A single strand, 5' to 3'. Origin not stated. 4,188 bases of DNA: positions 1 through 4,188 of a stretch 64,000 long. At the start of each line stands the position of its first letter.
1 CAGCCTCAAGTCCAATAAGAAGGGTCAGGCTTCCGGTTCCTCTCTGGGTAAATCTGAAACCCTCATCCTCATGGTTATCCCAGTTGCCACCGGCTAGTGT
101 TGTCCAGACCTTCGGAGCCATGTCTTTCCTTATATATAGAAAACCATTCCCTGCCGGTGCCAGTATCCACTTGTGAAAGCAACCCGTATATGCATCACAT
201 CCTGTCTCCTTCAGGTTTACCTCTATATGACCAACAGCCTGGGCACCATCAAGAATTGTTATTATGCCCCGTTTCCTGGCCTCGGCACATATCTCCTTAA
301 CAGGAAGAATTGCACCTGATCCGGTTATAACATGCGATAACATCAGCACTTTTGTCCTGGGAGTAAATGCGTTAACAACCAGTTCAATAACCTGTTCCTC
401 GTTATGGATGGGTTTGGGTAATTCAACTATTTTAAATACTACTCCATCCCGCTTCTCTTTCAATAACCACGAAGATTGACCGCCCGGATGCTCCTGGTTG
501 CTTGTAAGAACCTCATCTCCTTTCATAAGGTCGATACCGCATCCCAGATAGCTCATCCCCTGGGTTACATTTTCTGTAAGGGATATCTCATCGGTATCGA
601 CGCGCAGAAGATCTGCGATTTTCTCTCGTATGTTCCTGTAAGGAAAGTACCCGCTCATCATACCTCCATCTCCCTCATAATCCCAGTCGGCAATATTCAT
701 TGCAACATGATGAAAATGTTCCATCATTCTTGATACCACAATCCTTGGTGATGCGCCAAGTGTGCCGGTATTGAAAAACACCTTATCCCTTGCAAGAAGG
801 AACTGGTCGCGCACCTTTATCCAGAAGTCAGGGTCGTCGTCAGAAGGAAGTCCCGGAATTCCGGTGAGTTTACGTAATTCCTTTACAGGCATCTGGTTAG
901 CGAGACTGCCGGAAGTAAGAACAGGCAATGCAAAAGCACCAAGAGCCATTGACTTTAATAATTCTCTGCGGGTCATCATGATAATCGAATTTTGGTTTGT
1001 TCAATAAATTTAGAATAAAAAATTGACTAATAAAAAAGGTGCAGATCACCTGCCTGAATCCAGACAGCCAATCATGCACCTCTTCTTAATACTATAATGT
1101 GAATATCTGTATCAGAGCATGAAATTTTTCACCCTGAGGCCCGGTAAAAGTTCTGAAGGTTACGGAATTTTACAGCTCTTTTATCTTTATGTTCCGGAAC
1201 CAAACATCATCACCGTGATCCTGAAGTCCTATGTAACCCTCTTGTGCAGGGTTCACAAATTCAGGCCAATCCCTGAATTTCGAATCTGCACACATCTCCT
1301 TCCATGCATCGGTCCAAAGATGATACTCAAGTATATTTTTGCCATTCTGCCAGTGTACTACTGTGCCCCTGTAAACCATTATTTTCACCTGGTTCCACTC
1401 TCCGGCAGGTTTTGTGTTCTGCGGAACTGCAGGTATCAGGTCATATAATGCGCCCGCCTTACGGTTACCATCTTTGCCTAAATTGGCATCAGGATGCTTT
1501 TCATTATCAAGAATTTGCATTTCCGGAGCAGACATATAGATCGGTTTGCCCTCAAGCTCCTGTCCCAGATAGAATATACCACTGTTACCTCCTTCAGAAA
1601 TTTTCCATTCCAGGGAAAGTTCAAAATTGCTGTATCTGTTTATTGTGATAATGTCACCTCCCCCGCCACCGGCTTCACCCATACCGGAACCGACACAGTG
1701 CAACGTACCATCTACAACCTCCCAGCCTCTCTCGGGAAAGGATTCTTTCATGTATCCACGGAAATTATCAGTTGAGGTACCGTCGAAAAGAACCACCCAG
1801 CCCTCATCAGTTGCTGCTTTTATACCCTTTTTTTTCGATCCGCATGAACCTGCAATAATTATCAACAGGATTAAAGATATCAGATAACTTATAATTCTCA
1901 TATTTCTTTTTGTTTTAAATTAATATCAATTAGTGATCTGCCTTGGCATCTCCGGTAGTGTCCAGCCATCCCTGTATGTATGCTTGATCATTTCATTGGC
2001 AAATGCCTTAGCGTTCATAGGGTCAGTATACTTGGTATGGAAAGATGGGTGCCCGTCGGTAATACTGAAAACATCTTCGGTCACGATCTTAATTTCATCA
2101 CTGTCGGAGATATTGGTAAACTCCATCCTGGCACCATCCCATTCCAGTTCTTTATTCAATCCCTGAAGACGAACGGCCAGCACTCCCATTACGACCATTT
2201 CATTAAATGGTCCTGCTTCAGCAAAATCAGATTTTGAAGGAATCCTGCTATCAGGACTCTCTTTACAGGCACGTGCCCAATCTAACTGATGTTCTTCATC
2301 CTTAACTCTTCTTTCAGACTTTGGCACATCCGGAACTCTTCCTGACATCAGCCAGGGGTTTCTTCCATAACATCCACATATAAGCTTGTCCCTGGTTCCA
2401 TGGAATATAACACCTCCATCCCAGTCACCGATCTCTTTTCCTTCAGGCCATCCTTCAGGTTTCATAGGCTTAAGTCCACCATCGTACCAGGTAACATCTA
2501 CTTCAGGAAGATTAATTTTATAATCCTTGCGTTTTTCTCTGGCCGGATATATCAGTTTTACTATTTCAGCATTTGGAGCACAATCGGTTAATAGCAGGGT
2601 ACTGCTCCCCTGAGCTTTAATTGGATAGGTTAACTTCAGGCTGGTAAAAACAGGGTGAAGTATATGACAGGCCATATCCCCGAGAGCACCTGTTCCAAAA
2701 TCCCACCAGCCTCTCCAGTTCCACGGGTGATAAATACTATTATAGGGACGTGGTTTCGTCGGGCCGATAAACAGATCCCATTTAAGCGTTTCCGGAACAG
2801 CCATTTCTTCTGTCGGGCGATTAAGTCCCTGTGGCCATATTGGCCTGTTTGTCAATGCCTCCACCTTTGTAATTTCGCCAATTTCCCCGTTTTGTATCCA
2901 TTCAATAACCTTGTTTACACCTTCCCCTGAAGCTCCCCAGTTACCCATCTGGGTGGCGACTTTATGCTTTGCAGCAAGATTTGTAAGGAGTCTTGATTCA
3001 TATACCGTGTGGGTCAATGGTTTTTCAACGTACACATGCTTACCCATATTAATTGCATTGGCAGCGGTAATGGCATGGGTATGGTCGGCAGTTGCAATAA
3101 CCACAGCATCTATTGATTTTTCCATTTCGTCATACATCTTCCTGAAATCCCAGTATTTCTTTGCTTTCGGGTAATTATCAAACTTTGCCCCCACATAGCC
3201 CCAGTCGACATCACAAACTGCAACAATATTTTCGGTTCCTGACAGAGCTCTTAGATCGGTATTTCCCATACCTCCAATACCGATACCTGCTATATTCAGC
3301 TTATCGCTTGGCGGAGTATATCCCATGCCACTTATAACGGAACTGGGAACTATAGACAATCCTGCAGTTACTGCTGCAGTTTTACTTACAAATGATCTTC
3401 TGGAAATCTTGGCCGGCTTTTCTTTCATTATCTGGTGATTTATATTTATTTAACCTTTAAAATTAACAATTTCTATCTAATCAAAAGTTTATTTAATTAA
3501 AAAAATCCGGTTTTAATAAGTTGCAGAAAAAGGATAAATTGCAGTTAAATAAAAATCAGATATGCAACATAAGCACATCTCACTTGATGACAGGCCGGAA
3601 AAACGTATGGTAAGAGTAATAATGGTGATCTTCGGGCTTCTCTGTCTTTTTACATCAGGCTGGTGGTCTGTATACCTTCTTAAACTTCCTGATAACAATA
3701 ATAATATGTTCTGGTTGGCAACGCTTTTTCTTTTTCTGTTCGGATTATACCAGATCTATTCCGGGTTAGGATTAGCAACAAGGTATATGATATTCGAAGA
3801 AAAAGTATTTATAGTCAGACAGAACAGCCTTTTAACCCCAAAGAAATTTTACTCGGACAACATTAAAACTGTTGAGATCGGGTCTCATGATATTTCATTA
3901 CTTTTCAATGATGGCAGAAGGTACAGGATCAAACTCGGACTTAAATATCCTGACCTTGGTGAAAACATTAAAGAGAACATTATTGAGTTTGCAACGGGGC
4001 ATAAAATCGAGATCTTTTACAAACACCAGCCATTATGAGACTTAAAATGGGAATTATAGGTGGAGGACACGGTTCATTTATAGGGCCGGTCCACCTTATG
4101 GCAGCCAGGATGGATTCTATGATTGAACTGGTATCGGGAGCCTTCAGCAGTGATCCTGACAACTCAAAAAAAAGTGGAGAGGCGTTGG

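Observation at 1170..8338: Three signal-bearing Gfo/Idh/MocA oxidoreductases with DUF1080 lipoprotein, Tat TIM-barrel and DoxX: periplasmic 3-keto-glycoside-type pathway possibly wired to the quinone pool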

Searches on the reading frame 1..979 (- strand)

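Call 39: search_protein_families(library=pfam, proteins=[window:1-979:-], max_evalue=0.001)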
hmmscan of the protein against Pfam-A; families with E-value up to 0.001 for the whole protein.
window:1-979:- (326 aa): 2 families
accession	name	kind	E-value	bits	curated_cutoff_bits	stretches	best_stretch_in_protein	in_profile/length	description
PF00266.25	Aminotran_5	-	2e-33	116.3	21.5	1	78-299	12-229/371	Aminotransferase class-V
PF01212.27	Beta_elim_lyase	-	0.00051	19.9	27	1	203-287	123-215/288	Beta-eliminating lyase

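Call 58: search_protein_families(library=ncbifam, proteins=[window:1-979:-], max_evalue=0.00001)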
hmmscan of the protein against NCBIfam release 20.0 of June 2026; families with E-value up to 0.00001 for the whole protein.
window:1-979:- (326 aa): 23 families
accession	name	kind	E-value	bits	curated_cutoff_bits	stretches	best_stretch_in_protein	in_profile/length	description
NF051467.1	peri_mod_PvdN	equivalog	1.5e-28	99.6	650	1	1-295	1-289/425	pyoverdine-tailoring periplasmic protein PvdN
TIGR01979.1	sufS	subfamily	3.2e-28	98.7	475.1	1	67-299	20-249/403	SufS family cysteine desulfurase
TIGR01977.1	am_tr_V_EF2568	hypoth_equivalog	6.3e-24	84.7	377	1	114-299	46-226/376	cysteine desulfurase family protein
NF040779.1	Sec_lyase_SclA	exception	2.9e-22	79.1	525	1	117-299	48-227/378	selenocysteine lyase SclA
NF041166.1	f2_encap_cargo1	exception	6e-20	71.9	800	1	67-299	247-476/623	family 2A encapsulin nanocompartment cargo protein cysteine desulfurase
NF006791.0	PRK09295.1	equivalog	6.4e-19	68.3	661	1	115-291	70-246/406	cysteine desulfurase SufS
NF008126.0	PRK10874.1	equivalog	3.7e-18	65.8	607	1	56-299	9-250/401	cysteine desulfurase CsdA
TIGR03402.1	FeS_nifS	equivalog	1.2e-16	60.4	530.75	1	115-302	45-227/379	cysteine desulfurase NifS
TIGR03392.1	FeS_syn_CsdA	equivalog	1.8e-16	60.3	493.6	1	57-299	7-247/398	cysteine desulfurase CsdA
TIGR01976.1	am_tr_V_VC1184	hypoth_equivalog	8.6e-15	54.9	352.35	1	115-325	64-269/401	cysteine desulfurase-like protein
TIGR04343.1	egtE_PLP_lyase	equivalog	3.8e-14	52.3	400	1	122-303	64-235/370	ergothioneine biosynthesis PLP-dependent enzyme EgtE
NF010611.0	PRK14012.1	equivalog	3.1e-13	49.4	548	1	117-299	56-236/406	IscS subfamily cysteine desulfurase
TIGR02006.1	IscS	equivalog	7e-13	48.4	643.2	1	116-300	51-233/402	IscS subfamily cysteine desulfurase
TIGR03403.1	nifS_epsilon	equivalog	3.3e-12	45.9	587.7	1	153-288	89-219/382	NifS family cysteine desulfurase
NF006810.0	PRK09331.1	subfamily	6.3e-11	41.7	301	1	152-321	102-279/397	Sep-tRNA:Cys-tRNA synthetase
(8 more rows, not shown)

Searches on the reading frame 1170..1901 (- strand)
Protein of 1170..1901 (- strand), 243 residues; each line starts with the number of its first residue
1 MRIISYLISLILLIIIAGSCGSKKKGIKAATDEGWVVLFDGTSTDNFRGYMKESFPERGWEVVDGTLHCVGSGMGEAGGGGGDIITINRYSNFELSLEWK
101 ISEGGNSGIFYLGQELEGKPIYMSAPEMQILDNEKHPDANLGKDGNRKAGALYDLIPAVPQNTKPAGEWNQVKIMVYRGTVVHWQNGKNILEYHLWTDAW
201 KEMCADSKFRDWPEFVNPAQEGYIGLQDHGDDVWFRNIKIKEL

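Call 3: search_protein_families(library=pfam, proteins=[window:1170-1901:-], max_evalue=0.01)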
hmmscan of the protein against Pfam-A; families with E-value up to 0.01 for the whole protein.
window:1170-1901:- (243 aa): 1 family
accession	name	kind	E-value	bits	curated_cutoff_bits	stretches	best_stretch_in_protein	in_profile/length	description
PF06439.18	3keto-disac_hyd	-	2.9e-52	177.9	26.8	1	34-241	1-187/187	3-keto-disaccharide hydrolase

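Call 4: search_protein_families(library=ncbifam, proteins=[window:1170-1901:-], max_evalue=0.01)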
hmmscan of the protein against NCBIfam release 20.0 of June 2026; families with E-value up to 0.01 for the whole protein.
window:1170-1901:- (243 aa): 0 families

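Call 20: search_solved_structures(query=window:1170-1901:-, max_evalue=0.001)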
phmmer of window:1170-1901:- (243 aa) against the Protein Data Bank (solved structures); distinct sequences matched with E-value up to 0.001: 13.
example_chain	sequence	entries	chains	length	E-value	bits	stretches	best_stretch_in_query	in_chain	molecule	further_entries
4hxc_A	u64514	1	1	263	7.2e-80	271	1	33-242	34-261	putative glycosyl hydrolase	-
8v31_A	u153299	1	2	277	3e-78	265.7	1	32-242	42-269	Glycosyl hydrolase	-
3osd_A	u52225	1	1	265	1.3e-77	263.6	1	32-242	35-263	putative glycosyl hydrolase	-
8rr2_A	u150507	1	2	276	1.5e-77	263.4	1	32-242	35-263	3-keto-disaccharide hydrolase domain-containing protein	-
8tda_A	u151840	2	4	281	1.6e-77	263.3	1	32-242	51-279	Probable secreted glycosyl hydrolase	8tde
9fbe_B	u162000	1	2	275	1.6e-76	260.1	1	32-242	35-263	Probable secreted glycosyl hydrolase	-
3nmb_A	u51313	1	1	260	1.8e-76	259.8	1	31-242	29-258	putative sugar hydrolase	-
4jqt_A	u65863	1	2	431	1.7e-60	207.5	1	32-243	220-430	putative glycosyl hydrolase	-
3h3l_A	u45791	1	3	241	7.9e-58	198.8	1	31-243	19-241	PUTATIVE SUGAR HYDROLASE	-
3hbk_A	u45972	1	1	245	1e-45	159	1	32-243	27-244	putative glycosyl hydrolase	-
3u1x_A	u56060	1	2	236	5.5e-28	100.9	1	32-243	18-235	putative glycosyl hydrolase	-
3imm_A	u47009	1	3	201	1.6e-15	60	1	83-243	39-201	Putative secreted glycosylhydrolase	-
3s5q_A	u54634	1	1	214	5.2e-11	45.3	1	84-243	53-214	Putative glycosylhydrolase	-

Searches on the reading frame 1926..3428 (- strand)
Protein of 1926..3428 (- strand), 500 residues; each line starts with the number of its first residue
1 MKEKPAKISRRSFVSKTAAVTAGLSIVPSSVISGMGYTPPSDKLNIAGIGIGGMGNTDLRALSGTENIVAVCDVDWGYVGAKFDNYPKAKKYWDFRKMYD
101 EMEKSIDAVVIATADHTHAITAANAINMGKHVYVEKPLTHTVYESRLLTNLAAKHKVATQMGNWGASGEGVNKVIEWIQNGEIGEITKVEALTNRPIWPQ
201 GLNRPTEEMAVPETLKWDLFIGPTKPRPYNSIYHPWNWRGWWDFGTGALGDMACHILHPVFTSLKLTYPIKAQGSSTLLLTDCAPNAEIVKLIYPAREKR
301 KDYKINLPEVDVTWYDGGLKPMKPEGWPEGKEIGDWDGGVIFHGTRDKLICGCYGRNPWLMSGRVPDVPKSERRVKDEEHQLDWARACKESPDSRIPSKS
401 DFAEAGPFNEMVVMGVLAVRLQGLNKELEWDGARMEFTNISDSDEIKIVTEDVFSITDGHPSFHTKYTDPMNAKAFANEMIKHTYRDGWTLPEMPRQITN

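Call 3: search_protein_families(library=pfam, proteins=[window:1926-3428:-], max_evalue=0.01)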
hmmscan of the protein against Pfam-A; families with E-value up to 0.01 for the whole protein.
window:1926-3428:- (500 aa): 4 families
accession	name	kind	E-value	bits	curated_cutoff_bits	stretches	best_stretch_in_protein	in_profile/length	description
PF01408.29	GFO_IDH_MocA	-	1.5e-14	55.1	24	1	45-162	2-119/120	Oxidoreductase family, NAD-binding Rossmann fold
PF19051.5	GFO_IDH_MocA_C2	-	1.4e-12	48.1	23.3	1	206-261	43-98/254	Oxidoreductase family, C-terminal alpha/beta domain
PF22725.1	GFO_IDH_MocA_C3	-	7.6e-06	26.4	27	0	227-258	27-55/124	GFO/IDH/MocA C-terminal domain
PF15092.11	UPF0728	-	0.0061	16.8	27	0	406-453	12-61/88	Uncharacterised protein family UPF0728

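Call 4: search_protein_families(library=ncbifam, proteins=[window:1926-3428:-], max_evalue=0.01)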
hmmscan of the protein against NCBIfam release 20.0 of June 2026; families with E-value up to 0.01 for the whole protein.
window:1926-3428:- (500 aa): 9 families
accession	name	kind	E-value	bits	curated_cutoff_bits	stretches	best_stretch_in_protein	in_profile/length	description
NF058561.1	BT_2158_fam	equivalog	3.9e-258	856.9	750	1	9-495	1-487/487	glycoside 3-dehydrogenase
NF040723.1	UDP-GlcNAcDh_Arch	equivalog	5.1e-17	62.3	450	1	45-191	2-146/302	UDP-N-acetylglucosamine 3-dehydrogenase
TIGR04380.1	myo_inos_iolG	equivalog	8e-17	61.1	355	1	43-199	1-158/330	inositol 2-dehydrogenase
NF052679.1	InsChiInosDhIolG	equivalog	1e-12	47.8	540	1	44-216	3-175/343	bifunctional inositol 2-dehydrogenase/D-chiro-inositol 1-dehydrogenase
NF052479.1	LevoglcsnDh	equivalog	1e-10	40.8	650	1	84-189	54-157/386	levoglucosan dehydrogenase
NF058563.1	BT_2159_fam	equivalog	1.3e-09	37.6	650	1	45-189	2-146/350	disaccharide 3-dehydrogenase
NF008607.0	PRK11579.1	subfamily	2.7e-09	36.5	330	1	85-195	46-154/346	oxidoreductase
NF041392.1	XylDh_Gfo6_Halo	equivalog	4.7e-07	28.9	350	1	101-193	78-170/350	D-xylose 1-dehydrogenase Gfo6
NF007574.0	PRK10206.1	equivalog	1.8e-06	27.2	352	1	103-191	63-151/345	oxidoreductase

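Call 8: search_solved_structures(query=window:1926-3428:-, max_evalue=0.001, show_alignments=1)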
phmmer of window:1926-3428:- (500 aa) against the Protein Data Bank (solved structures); distinct sequences matched with E-value up to 0.001: 40.
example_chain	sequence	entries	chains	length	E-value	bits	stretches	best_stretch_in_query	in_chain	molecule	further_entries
8tdf_A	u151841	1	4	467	4.8e-218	728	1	35-497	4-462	Dehydrogenase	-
8tdh_A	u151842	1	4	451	3.5e-214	715.3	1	42-496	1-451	Predicted dehydrogenases and related proteins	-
3ec7_A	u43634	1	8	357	4.1e-13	51.8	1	47-189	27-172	Putative Dehydrogenase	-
4mie_A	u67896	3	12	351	7.5e-09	37.7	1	46-216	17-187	Inositol 2-dehydrogenase/D-chiro-inositol 3-dehydrogenase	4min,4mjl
4mio_A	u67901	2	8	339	8.9e-09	37.5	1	46-216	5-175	Inositol 2-dehydrogenase/D-chiro-inositol 3-dehydrogenase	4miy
4gqa_A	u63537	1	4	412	2.3e-08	36.1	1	66-185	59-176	NAD binding Oxidoreductase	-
7xr9_A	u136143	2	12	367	3e-07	32.5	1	42-197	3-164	DgpA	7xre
3e82_A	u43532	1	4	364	4.1e-07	32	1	104-191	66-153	Putative oxidoreductase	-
5ya8_A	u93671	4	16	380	1e-06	30.7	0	95-184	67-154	Scyllo-inositol dehydrogenase with L-glucose dehydrogenase activity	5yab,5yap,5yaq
3dty_A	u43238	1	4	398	1.6e-06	30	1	90-189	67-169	Oxidoreductase, Gfo/Idh/MocA family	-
3v5n_A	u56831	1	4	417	1.8e-06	29.9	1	89-190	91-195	Oxidoreductase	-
3e18_A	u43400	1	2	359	2.8e-06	29.2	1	44-167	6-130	oxidoreductase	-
7d5m_A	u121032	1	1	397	3.3e-06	29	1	90-190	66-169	Oxidoreductase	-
7d5n_A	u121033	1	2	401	3.3e-06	29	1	90-190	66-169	Oxidoreductase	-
6a3f_A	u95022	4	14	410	4.8e-06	28.4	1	94-189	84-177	Putative dehydrogenase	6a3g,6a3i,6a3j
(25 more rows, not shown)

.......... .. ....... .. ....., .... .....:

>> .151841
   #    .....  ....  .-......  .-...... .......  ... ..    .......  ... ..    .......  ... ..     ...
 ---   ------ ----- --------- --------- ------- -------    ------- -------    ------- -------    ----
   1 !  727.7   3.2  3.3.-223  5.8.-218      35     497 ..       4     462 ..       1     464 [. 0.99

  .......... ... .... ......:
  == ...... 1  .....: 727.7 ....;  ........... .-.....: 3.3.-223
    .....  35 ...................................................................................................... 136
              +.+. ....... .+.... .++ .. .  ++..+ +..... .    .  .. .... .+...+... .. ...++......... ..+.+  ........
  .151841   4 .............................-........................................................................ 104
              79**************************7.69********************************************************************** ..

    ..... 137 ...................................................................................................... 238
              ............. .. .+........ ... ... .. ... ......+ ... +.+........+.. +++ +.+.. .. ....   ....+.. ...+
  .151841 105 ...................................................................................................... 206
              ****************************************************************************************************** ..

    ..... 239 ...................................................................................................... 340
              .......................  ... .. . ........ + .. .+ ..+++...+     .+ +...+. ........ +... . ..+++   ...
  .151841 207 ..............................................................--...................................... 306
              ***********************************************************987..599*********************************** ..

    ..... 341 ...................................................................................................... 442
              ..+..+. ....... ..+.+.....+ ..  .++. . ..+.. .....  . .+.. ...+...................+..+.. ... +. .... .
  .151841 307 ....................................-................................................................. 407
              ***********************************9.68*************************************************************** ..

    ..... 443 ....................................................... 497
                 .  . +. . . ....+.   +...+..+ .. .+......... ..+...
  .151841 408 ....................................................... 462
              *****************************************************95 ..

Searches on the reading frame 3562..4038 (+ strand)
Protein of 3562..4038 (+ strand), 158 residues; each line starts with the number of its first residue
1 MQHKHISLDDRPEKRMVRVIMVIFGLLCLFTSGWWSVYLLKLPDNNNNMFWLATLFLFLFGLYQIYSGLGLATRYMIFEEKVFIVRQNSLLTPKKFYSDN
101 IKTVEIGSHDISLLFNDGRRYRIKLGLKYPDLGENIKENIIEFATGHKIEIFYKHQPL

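Call 3: search_protein_families(library=pfam, proteins=[window:3562-4038:+], max_evalue=0.01)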
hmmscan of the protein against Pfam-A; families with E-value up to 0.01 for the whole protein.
window:3562-4038:+ (158 aa): 2 families
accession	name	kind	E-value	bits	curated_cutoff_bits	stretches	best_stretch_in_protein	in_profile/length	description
PF17255.8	EbsA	-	0.00021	22.1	25.9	1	51-124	41-110/133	EbsA-like protein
PF25592.1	DUF7937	-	0.0036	16.6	31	1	10-79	307-373/402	Domain of unknown function (DUF7937)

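Call 4: search_protein_families(library=ncbifam, proteins=[window:3562-4038:+], max_evalue=0.01)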
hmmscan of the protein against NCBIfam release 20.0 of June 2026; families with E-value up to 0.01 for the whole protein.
window:3562-4038:+ (158 aa): 0 families
